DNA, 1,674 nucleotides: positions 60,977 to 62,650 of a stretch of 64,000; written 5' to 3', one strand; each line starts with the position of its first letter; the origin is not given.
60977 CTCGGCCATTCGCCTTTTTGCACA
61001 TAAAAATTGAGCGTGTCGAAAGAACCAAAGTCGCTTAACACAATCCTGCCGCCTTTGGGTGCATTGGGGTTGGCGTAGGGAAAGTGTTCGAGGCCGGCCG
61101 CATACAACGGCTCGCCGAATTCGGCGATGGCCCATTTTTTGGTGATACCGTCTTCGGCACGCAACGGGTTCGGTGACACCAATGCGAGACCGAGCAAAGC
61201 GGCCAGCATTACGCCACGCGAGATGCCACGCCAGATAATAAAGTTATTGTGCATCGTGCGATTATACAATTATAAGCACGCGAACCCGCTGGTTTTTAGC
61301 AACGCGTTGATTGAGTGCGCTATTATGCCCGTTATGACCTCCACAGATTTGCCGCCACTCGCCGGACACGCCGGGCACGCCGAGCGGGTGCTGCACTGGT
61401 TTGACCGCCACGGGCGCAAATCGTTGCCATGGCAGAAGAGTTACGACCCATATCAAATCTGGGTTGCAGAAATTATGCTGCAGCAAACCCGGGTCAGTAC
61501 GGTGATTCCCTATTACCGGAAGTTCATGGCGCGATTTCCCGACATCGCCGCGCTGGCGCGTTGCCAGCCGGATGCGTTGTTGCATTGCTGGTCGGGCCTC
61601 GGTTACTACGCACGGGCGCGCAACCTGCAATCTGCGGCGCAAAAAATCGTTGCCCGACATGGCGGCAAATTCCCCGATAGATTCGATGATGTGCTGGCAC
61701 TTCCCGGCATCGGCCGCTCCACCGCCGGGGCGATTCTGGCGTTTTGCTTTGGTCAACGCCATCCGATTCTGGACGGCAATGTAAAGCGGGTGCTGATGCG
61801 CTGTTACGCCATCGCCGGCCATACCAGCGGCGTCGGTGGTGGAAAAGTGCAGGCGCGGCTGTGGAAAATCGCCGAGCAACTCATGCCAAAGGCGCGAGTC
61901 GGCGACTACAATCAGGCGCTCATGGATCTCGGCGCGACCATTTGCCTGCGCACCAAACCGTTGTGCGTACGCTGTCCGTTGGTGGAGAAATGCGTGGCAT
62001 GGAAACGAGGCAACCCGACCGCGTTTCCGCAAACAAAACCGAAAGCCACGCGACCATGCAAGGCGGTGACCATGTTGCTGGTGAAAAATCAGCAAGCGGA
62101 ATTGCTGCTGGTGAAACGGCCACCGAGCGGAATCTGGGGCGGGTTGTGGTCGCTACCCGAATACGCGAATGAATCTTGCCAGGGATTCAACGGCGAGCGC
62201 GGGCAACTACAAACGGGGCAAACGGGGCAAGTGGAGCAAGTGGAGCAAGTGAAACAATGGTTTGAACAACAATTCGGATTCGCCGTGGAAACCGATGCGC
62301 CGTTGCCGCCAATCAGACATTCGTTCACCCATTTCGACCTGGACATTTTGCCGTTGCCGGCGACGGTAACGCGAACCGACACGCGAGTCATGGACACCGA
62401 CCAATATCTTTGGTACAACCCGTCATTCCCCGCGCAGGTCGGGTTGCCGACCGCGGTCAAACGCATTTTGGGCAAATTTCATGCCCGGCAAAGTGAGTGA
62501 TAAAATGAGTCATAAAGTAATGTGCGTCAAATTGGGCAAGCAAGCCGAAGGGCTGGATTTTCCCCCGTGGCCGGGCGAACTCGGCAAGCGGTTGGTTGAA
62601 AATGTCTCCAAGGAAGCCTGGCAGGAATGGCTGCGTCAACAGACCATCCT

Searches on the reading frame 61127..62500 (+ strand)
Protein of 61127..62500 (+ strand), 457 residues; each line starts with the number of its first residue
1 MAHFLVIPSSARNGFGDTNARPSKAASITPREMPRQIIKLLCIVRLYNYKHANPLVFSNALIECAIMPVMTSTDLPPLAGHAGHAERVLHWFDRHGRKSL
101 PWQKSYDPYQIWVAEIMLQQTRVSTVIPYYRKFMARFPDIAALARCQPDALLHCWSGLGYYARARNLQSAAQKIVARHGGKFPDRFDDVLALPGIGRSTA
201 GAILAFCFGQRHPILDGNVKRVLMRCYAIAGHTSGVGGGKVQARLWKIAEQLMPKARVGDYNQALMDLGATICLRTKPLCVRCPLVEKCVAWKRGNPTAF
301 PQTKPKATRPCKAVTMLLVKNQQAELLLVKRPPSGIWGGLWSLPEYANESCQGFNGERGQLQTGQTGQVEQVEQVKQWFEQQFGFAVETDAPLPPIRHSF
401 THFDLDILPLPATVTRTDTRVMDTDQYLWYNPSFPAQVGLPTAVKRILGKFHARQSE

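Call 57: search_protein_families(library=pfam, proteins=[window:61127-62500:+], max_evalue=0.00001)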
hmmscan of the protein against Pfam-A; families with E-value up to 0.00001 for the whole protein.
window:61127-62500:+ (457 aa): 3 families
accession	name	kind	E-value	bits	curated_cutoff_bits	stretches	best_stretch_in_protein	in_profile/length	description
PF00730.31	HhH-GPD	-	9.5e-21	74.6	26.2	1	113-232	1-92/108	HhH-GPD superfamily base excision DNA repair protein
PF14815.12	NUDIX_4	-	2.7e-20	72.7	35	1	315-448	1-111/113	NUDIX domain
PF00633.29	HHH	-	1.3e-07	31.5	24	1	177-206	1-30/30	Helix-hairpin-helix motif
